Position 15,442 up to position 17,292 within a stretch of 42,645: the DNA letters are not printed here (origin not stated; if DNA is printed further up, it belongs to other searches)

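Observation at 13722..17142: Uncharacterised four-gene His-rich / cupredoxin-like / poly-Cys membrane module (candidate metal-handling system)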

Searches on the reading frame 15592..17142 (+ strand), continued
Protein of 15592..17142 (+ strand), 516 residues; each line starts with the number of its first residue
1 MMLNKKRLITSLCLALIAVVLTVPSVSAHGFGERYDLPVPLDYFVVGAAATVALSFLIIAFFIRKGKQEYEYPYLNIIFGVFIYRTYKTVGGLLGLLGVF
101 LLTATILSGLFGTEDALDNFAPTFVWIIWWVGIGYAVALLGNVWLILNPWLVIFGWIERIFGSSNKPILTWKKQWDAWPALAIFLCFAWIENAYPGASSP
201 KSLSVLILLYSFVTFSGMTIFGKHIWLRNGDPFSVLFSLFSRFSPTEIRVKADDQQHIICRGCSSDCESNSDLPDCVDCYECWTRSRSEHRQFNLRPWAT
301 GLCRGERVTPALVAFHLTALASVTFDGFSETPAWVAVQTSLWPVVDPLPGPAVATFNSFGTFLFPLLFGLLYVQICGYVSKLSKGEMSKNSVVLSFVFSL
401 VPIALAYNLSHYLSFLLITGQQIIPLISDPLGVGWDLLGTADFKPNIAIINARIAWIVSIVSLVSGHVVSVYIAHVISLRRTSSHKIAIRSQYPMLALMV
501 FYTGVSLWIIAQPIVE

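Call 39: search_protein_families(library=pfam, proteins=[L115:5857-8589:+, L115:5427-5810:+, L115:4229-5407:+, L134:5989-7458:+, L134:5557-5982:+, L107:1506-4346:+, L116:5503-8667:+, L028:2853-3509:+], max_evalue=0.05)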
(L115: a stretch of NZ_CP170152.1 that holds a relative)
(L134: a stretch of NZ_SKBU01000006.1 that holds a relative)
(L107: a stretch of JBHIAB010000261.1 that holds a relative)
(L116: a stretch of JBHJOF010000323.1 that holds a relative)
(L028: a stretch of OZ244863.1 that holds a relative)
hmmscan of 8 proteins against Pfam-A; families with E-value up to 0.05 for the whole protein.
L115:5857-8589:+ (911 aa): 0 families

L115:5427-5810:+ (128 aa): 2 families
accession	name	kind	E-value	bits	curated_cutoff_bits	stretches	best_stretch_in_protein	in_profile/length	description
PF07731.20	Cu-oxidase_2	-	0.0015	18.7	20.4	0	46-77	31-64/137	Multicopper oxidase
PF13473.12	Cupredoxin_1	-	0.0026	18.2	27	1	12-107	6-96/104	Cupredoxin-like domain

L115:4229-5407:+ (393 aa): 0 families

L134:5989-7458:+ (490 aa): 1 family
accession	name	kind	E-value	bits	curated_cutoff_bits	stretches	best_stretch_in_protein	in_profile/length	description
PF23930.1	DUF7268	-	0.027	15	27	1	175-227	12-64/104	Family of unknown function (DUF7268)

L134:5557-5982:+ (142 aa): 2 families
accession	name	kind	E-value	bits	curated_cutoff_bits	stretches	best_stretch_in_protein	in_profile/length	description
PF13473.12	Cupredoxin_1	-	6.6e-10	39.4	27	1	42-121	16-93/104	Cupredoxin-like domain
PF07732.21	Cu-oxidase_3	-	0.00022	21.7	21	1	58-141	20-115/119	Multicopper oxidase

L107:1506-4346:+ (947 aa): 0 families

L116:5503-8667:+ (1055 aa): 1 family
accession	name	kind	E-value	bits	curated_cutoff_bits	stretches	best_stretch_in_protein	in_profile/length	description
PF00496.27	SBP_bac_5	-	0.028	14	32.4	0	901-927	115-140/368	Bacterial extracellular solute-binding proteins, family 5 Middle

L028:2853-3509:+ (219 aa): 0 families

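Call 40: search_dna_similar(query=L115:5857-7380:+, collection=plasmids, mode=protein, max_rows=25)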
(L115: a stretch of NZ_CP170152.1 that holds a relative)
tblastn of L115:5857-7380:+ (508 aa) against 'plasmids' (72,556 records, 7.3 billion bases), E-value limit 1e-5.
Records with a match: 63; places in all: 67; records where one place covers at least 80% of the query: 23.
Best place of each record, by identity: <60% 63.
By first word of the organism name: Haladaptatus 8; Haloferax 8; Rhizobium 4; Sulfitobacter 4; Halorussus 4; Mycolicibacterium 3; Halobaculum 3; Halomarina 3; Pseudonocardia 2; Sagittula 2; and 17 more.
By predicted mobility (MOB-suite, as given by PLSDB): non-mobilizable 54; mobilizable 9.
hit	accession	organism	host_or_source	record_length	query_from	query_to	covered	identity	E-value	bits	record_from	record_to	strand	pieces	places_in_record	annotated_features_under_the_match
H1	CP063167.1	Variovorax paradoxus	-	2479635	35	507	93%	43.3%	2e-68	245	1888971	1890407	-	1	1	hypothetical protein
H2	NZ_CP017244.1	Rhizobium etli 8C-3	Phaseolus vulgaris,cell culture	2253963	28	506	94%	33.8%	3e-33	142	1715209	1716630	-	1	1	record has no annotation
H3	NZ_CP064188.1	Rhizobium sp. 007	Onobrychis viciifolia,cell culture,root ...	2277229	36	506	93%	33.6%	8e-36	149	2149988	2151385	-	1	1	none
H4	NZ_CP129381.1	Rhizobium sp. SSA_523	single cell,Sea water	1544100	48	507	91%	34.3%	5e-28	126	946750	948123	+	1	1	none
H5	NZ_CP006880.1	Rhizobium gallicum bv. gallicum R602sp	Phaseolus vulgaris,whole ...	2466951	44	506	91%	33.1%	5e-36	150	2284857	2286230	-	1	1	record has no annotation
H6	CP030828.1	Neorhizobium sp. NCHU2750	Rosa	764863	49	507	90%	31.8%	4e-30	132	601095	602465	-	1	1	hypothetical protein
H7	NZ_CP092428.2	Mycolicibacterium rufum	-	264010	51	502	89%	31.3%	3e-16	90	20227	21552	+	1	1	hypothetical protein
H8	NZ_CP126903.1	Mycolicibacterium vanbaalenii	cell culture,soil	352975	51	497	88%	30.8%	2e-16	91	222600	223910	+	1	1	hypothetical protein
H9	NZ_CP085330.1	Haladaptatus salinisoli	cell culture,saline soil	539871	49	498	89%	30.5%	5e-16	89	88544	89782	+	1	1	hypothetical protein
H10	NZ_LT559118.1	Nonomuraea gerenzanensis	-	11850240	51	494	87%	30.8%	1e-19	100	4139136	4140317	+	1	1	none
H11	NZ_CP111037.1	Haladaptatus caseinilyticus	cell culture,sediment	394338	49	506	90%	29.7%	2e-20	102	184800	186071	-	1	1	hypothetical protein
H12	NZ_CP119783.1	Haladaptatus sp. YSMS36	cell culture,sediment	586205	41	505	92%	28.8%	2e-16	91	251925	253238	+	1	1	hypothetical protein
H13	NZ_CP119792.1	Haladaptatus sp. QDMS2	cell culture,sediment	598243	41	505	92%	28.8%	2e-16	90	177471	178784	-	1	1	hypothetical protein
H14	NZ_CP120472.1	Haladaptatus sp. DYSN1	cell culture,sediment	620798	41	505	92%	28.8%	2e-16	90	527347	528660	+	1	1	hypothetical protein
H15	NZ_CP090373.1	Halobaculum sp. CBA1158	solar salt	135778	27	498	93%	28.1%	2e-15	87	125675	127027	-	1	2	hypothetical protein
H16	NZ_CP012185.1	Pseudonocardia sp. EC080619-01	Apterostigma dentigerum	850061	15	502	77%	33.5%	6e-10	131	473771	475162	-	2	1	hypothetical protein (x2)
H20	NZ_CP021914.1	Sagittula sp. P11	cell culture,sulfidic waters (60 m) ...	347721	47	505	90%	27.9%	1e-15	88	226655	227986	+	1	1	hypothetical protein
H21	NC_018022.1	Mycolicibacterium chubuense NBB4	-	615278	51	477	84%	29.7%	7e-14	82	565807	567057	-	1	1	hypothetical protein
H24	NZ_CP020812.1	Mycobacterium dioxanotrophicus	Single cell,river sediment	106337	51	502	89%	26.8%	2e-23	112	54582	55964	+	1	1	hypothetical protein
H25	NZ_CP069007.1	Sulfitobacter mediterraneus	Skeletonema costatum,The surface ...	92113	27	505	75%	31.5%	1e-14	141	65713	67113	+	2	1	hypothetical protein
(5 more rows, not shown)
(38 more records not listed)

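Call 41: get_annotated_region(hit=H7, flank=7000)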
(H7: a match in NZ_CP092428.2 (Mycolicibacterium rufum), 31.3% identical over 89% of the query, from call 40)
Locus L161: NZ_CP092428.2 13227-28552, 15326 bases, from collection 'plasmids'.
description: Mycolicibacterium rufum strain JCM 16372 plasmid unnamed, complete sequence
organism: Mycolicibacterium rufum (NCBI taxid 318424)
taxonomy: Bacteria; Actinomycetota; Actinomycetes; Mycobacteriales; Mycobacteriaceae; Mycolicibacterium; Mycolicibacterium rufum
host: -; source: -; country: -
typing (MOB-suite, as given by PLSDB): mobilizable; relaxase MOBF
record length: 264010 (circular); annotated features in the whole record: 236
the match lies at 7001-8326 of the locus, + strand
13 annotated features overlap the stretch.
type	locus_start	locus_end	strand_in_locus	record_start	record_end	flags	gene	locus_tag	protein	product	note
CDS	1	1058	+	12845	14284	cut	-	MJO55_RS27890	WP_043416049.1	FAD-dependent oxidoreductase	-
CDS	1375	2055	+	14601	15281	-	-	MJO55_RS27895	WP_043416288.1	DUF433 domain-containing protein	-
CDS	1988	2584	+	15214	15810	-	-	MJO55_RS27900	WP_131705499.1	hypothetical protein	-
CDS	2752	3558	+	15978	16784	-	-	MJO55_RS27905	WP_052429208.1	sterol desaturase family protein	GO:0008610 - lipid biosynthetic process [Evidence IEA]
CDS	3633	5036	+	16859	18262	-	-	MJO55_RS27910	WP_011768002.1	IS1380 family transposase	-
CDS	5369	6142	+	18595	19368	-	-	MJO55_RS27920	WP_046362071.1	helix-turn-helix transcriptional regulator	GO:0006355 - regulation of DNA-templated transcription [Evidence IEA]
CDS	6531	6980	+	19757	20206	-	-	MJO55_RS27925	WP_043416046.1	hypothetical protein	-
CDS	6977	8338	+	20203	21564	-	-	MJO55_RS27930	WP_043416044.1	hypothetical protein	-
CDS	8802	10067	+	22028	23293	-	-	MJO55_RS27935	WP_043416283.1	Ig-like domain-containing protein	-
CDS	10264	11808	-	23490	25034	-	-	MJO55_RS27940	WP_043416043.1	fused MFS/spermidine synthase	-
CDS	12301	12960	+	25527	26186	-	-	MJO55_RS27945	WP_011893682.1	thioredoxin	-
CDS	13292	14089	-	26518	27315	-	-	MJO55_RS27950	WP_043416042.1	CbtA family protein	-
CDS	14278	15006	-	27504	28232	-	-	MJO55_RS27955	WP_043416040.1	lytic murein transglycosylase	-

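Call 42: get_annotated_region(hit=H9, flank=7000)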
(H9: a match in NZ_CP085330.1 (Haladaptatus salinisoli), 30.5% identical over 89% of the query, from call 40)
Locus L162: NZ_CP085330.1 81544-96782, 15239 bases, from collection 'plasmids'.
description: Haladaptatus salinisoli strain PSR8 plasmid unnamed3, complete sequence
organism: Haladaptatus salinisoli (NCBI taxid 2884876)
taxonomy: Archaea; Euryarchaeota; Halobacteria; Halobacteriales; Haladaptataceae; Haladaptatus; Haladaptatus salinisoli
host: -; source: cell culture,saline soil; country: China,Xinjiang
typing (MOB-suite, as given by PLSDB): non-mobilizable
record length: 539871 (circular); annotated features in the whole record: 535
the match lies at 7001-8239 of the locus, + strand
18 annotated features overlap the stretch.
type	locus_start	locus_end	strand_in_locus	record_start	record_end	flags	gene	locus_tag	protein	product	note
CDS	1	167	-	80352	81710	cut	-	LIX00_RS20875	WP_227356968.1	serine hydrolase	-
CDS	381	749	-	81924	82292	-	-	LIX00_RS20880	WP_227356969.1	DUF192 domain-containing protein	-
CDS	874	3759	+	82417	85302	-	-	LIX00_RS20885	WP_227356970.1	prolyl oligopeptidase family serine peptidase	GO:0006508 - proteolysis [Evidence IEA]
CDS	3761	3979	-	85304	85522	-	-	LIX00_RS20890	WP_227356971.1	hypothetical protein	-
CDS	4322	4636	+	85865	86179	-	-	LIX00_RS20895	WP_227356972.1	HalOD1 output domain-containing protein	-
CDS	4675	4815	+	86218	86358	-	-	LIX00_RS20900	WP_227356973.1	hypothetical protein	-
CDS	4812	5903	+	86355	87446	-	-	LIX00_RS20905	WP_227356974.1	tyrosine-type recombinase/integrase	GO:0015074 - DNA integration [Evidence IEA]; GO:0006310 - DNA recombination [Evidence IEA]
CDS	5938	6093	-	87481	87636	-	-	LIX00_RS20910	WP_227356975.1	hypothetical protein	-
CDS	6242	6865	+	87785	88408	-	-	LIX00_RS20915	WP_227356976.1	hypothetical protein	-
CDS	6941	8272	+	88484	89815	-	-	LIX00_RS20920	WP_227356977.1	hypothetical protein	-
CDS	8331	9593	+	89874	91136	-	-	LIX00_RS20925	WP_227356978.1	Dyp-type peroxidase domain-containing protein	-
CDS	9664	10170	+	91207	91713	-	-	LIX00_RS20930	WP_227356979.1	DUF892 family protein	-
CDS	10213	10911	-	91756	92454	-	-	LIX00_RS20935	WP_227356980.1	DUF2071 domain-containing protein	-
CDS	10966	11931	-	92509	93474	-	-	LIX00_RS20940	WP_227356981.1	NAD(P)-dependent oxidoreductase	-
CDS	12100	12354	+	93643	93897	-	-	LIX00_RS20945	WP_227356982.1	hypothetical protein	-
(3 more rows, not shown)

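Call 43: get_annotated_region(hit=H1, flank=6000)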
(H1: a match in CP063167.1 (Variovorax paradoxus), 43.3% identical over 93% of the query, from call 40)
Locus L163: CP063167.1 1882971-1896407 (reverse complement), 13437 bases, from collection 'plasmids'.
description: Variovorax paradoxus strain VAI-C plasmid unnamed, complete sequence
organism: Variovorax paradoxus (NCBI taxid 34073)
taxonomy: Bacteria; Pseudomonadota; Betaproteobacteria; Burkholderiales; Comamonadaceae; Variovorax; Variovorax paradoxus
host: -; source: -; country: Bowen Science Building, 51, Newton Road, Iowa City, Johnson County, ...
typing (MOB-suite, as given by PLSDB): non-mobilizable
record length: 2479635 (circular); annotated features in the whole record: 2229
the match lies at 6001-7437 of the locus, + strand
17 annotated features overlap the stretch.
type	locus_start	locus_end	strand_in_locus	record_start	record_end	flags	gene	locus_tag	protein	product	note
CDS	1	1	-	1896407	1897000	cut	-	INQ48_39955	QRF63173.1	isochorismatase family protein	-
CDS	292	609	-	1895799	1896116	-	-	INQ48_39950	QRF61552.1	hypothetical protein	-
CDS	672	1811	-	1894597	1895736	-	-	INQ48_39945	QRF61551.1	CoA transferase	-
CDS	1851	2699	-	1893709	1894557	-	-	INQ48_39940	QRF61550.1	CoA ester lyase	-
CDS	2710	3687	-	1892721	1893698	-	-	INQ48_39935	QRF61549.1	tripartite tricarboxylate transporter substrate binding protein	-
CDS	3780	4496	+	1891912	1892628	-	-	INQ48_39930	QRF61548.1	GntR family transcriptional regulator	-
CDS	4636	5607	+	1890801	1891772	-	-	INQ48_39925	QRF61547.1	tripartite tricarboxylate transporter substrate binding protein BugD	-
CDS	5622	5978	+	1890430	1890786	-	-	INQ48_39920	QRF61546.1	hypothetical protein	-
CDS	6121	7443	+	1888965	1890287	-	-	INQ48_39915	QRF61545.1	hypothetical protein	-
CDS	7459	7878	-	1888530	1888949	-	-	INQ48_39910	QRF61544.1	type II toxin-antitoxin system VapC family toxin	-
CDS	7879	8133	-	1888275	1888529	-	-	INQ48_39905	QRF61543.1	plasmid stabilization protein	-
CDS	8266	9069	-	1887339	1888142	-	-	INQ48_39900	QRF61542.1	alpha/beta hydrolase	-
CDS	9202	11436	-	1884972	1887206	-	-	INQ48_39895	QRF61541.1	hypothetical protein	-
CDS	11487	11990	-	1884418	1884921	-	-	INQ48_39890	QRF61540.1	hypothetical protein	-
CDS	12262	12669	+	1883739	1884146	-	-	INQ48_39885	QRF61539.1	hypothetical protein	-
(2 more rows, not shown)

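Call 44: get_annotated_region(hit=H24, flank=6000)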
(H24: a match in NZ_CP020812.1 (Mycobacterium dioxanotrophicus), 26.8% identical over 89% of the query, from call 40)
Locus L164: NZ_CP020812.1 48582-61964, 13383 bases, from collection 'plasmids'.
description: Mycobacterium dioxanotrophicus strain PH-06 plasmid unnamed3, complete sequence
organism: Mycobacterium dioxanotrophicus (NCBI taxid 482462)
taxonomy: Bacteria; Actinomycetota; Actinomycetes; Mycobacteriales; Mycobacteriaceae; Mycobacterium; Mycobacterium dioxanotrophicus
host: -; source: Single cell,river sediment; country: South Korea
typing (MOB-suite, as given by PLSDB): non-mobilizable; replicon rep_cluster_1561
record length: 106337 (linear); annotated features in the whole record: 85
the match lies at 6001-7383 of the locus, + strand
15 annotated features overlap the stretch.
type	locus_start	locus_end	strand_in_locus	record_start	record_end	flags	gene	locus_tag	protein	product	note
CDS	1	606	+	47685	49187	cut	-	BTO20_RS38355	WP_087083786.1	aldehyde dehydrogenase family protein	-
CDS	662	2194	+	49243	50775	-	-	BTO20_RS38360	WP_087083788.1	AMP-binding protein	-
CDS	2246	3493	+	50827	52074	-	-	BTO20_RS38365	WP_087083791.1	GAF domain-containing protein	-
CDS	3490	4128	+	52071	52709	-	sigC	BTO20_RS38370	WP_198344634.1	RNA polymerase sigma factor SigC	-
CDS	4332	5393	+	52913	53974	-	-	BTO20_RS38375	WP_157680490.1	hypothetical protein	-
CDS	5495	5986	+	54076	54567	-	-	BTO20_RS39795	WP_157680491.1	hypothetical protein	-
CDS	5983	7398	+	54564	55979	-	-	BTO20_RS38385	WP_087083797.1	hypothetical protein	-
CDS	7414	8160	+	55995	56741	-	-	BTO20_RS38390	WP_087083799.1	zf-HC2 domain-containing protein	-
CDS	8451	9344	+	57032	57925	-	-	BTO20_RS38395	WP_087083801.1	methane monooxygenase/ammonia monooxygenase subunit C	-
CDS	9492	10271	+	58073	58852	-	-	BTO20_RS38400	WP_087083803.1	methane monooxygenase/ammonia monooxygenase subunit A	-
CDS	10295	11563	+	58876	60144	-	-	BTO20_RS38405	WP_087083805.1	methane monooxygenase/ammonia monooxygenase subunit B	-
CDS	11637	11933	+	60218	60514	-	-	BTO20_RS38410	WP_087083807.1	hypothetical protein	-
CDS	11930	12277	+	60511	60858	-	-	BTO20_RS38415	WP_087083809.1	hypothetical protein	-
CDS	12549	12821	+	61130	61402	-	-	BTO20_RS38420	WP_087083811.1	DUF4242 domain-containing protein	-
CDS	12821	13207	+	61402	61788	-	-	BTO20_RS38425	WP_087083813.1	hypothetical protein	-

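Call 45: get_annotated_region(hit=H20, flank=6000)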
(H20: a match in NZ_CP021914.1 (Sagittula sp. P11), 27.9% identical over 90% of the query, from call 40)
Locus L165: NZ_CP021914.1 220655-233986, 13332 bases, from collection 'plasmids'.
description: Sagittula sp. P11 plasmid unnamed1, complete sequence
organism: Sagittula sp. P11 (NCBI taxid 2009329)
taxonomy: Bacteria; Pseudomonadota; Alphaproteobacteria; Rhodobacterales; Roseobacteraceae; Sagittula; Sagittula sp. P11
host: -; source: cell culture,sulfidic waters (60 m) from the Peruvian upwelling region; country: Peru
typing (MOB-suite, as given by PLSDB): non-mobilizable
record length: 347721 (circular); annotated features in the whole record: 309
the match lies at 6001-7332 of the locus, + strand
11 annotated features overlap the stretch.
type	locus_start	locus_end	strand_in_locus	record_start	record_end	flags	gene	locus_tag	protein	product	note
CDS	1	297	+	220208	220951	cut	-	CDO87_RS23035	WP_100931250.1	ABC transporter ATP-binding protein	-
CDS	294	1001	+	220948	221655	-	-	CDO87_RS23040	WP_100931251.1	ABC transporter ATP-binding protein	-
CDS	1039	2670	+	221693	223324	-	-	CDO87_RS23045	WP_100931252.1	GMC family oxidoreductase N-terminal domain-containing protein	-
CDS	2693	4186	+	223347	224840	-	-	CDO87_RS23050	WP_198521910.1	aldehyde dehydrogenase family protein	-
CDS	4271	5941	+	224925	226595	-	-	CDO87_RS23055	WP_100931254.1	tannase/feruloyl esterase family alpha/beta hydrolase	-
CDS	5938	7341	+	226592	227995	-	-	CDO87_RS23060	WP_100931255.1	hypothetical protein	-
CDS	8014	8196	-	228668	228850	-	-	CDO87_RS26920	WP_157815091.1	hypothetical protein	-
CDS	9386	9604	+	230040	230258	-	-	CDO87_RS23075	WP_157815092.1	hypothetical protein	-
CDS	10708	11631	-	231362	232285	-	-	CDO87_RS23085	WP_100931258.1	LysR family transcriptional regulator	-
CDS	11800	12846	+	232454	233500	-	-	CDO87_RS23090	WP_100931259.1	glutamate cyclase domain-containing protein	-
CDS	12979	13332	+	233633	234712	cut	-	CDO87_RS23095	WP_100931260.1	TRAP transporter substrate-binding protein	-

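Call 46: get_annotated_region(hit=H15, flank=6000)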
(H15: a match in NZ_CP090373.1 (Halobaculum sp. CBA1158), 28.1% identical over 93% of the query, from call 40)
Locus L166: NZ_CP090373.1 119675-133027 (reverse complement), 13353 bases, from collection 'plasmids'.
description: Halobaculum sp. CBA1158 plasmid pCBA1158-2, complete sequence
organism: Halobaculum sp. CBA1158 (NCBI taxid 2904243)
taxonomy: Archaea; Euryarchaeota; Halobacteria; Halobacteriales; Haloferacaceae; Halobaculum; Halobaculum sp. CBA1158
host: -; source: solar salt; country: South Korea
typing (MOB-suite, as given by PLSDB): non-mobilizable; mating-pair formation MPF_T
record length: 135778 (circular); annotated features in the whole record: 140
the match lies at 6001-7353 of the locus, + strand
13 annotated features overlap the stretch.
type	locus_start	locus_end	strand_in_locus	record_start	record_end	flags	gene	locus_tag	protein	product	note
CDS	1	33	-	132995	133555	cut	-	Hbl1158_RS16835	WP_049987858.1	TATA-box-binding protein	-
CDS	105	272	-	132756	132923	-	-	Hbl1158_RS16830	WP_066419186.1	DNA-binding protein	-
CDS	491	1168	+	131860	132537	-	-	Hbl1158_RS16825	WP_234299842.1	metal-dependent transcriptional regulator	-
CDS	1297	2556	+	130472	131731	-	-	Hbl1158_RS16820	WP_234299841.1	multicopper oxidase domain-containing protein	-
CDS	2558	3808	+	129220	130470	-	-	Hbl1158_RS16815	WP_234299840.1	metal transporter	-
CDS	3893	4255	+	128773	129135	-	-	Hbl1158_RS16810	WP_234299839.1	plastocyanin/azurin family copper-binding protein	-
CDS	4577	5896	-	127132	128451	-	-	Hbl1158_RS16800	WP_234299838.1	PQQ-binding-like beta-propeller repeat protein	-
CDS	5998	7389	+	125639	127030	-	-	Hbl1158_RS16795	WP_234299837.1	hypothetical protein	-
CDS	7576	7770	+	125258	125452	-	-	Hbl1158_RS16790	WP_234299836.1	hypothetical protein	-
CDS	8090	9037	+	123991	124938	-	-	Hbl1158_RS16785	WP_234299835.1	metal-dependent hydrolase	-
CDS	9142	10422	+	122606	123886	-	-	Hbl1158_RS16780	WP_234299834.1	Dyp-type peroxidase domain-containing protein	-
CDS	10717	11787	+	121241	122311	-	-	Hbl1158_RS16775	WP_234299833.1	iron transporter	-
CDS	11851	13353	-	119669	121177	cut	-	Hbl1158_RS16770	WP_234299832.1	hypothetical protein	-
